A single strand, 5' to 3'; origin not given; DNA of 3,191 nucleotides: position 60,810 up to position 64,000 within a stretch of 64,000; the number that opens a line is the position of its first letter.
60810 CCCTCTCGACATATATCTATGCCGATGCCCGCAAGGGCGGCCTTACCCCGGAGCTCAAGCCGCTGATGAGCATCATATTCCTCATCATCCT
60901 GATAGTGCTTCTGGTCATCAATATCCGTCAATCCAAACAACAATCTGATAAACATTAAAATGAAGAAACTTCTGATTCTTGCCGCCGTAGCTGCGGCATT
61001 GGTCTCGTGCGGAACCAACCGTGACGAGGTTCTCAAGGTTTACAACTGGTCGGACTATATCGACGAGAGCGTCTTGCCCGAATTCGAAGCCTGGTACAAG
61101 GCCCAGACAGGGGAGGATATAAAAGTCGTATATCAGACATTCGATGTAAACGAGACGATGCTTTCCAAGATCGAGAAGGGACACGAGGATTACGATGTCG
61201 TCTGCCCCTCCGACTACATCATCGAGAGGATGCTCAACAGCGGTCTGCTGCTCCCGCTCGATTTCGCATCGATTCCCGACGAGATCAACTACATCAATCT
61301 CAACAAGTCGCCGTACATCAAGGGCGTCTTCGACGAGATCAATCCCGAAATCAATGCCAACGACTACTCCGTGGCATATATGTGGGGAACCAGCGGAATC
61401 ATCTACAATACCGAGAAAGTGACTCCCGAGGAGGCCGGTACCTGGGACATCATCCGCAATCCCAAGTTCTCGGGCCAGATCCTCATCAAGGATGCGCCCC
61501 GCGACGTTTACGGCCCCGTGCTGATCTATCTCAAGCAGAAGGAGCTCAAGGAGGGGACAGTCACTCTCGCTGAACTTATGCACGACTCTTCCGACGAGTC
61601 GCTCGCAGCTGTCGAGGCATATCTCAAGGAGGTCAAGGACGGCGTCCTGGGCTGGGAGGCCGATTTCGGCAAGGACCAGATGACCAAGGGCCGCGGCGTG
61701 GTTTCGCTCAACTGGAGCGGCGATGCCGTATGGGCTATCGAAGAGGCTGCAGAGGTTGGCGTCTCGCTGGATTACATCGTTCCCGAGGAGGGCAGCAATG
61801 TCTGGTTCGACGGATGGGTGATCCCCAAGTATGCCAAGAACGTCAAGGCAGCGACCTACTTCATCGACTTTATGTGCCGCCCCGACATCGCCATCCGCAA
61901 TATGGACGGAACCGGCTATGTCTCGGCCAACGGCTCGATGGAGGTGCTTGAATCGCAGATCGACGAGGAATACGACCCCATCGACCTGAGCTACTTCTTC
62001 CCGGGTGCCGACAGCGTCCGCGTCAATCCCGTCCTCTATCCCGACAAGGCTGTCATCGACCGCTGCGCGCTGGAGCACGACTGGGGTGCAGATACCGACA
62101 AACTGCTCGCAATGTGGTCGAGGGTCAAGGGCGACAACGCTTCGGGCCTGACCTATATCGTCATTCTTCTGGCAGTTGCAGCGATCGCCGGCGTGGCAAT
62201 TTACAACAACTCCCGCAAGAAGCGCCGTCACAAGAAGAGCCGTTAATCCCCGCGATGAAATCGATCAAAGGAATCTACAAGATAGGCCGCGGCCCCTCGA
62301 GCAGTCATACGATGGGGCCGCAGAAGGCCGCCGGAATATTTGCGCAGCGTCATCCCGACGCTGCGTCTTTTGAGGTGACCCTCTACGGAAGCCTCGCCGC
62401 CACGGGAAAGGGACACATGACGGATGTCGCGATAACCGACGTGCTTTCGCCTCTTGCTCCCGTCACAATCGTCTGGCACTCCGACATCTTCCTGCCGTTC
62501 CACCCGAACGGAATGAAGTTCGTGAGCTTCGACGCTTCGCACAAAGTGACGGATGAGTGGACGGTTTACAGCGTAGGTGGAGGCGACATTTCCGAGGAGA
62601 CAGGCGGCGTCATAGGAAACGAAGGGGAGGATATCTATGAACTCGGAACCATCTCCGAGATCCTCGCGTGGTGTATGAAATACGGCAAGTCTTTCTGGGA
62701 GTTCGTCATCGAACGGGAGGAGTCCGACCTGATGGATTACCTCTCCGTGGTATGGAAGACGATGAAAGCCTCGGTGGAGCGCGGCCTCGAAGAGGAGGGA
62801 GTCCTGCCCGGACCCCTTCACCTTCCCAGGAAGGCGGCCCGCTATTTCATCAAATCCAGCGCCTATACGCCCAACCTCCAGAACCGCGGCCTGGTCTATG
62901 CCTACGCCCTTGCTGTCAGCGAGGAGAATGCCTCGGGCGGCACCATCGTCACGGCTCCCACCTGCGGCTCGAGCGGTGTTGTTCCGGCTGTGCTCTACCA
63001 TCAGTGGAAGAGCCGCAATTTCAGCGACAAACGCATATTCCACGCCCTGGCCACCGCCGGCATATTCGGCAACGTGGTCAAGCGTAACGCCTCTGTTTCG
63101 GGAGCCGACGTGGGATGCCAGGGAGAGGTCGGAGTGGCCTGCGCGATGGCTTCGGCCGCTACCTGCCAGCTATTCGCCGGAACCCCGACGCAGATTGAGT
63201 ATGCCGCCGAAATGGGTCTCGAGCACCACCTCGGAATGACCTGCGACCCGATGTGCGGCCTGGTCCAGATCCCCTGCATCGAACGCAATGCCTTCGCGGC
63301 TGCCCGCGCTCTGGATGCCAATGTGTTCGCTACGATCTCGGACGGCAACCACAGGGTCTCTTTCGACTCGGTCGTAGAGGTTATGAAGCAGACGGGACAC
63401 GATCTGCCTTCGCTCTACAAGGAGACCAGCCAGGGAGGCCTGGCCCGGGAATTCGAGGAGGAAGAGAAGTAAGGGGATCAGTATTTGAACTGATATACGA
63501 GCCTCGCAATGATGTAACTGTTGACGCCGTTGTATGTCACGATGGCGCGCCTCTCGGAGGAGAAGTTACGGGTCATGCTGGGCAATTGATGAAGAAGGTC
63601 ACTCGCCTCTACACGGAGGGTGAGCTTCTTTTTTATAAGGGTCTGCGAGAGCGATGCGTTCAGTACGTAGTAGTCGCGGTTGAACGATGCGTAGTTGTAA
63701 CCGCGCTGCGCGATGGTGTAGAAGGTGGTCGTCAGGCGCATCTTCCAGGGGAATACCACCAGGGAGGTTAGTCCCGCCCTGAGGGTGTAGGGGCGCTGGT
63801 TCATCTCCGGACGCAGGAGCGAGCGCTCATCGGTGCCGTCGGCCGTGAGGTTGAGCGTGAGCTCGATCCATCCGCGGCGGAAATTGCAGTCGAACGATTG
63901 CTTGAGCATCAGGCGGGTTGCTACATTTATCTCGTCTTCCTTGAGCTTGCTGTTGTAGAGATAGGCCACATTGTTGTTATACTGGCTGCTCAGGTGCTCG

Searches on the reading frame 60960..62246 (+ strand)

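Call 77: search_protein_families(library=pfam, proteins=[window:60960-62246:+], max_evalue=0.00001)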
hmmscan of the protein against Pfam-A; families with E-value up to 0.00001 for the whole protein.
window:60960-62246:+ (428 aa): 3 families
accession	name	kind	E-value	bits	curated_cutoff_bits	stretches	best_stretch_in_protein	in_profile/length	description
PF13416.11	SBP_bac_8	-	1.9e-21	77.5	27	1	46-327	6-265/279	Bacterial extracellular solute-binding protein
PF13343.11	SBP_bac_6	-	4.9e-18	65.9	24.6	1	88-311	21-208/245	Bacterial extracellular solute-binding protein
PF01547.30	SBP_bac_1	-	3.9e-16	60.3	26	1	39-309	11-304/307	Bacterial extracellular solute-binding protein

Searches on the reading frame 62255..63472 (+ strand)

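Call 77: search_protein_families(library=pfam, proteins=[window:62255-63472:+], max_evalue=0.00001)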
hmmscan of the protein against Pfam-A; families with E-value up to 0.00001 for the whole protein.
window:62255-63472:+ (405 aa): 2 families
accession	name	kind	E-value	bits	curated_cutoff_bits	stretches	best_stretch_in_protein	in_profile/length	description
PF03313.21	SDH_alpha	-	7.3e-74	249.2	26.4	1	149-397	8-260/260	Serine dehydratase alpha chain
PF03315.21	SDH_beta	-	2e-28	100.1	26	2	3-69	1-73/155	Serine dehydratase beta chain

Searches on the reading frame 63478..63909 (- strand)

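Call 77: search_protein_families(library=pfam, proteins=[window:63478-63909:-], max_evalue=0.00001)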
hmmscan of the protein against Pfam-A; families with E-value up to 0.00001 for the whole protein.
window:63478-63909:- (143 aa): 1 family
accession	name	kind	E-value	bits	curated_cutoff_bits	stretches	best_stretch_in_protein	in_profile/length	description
PF14905.12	OMP_b-brl_3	-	7.3e-07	29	27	1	14-118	283-386/408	Outer membrane protein beta-barrel family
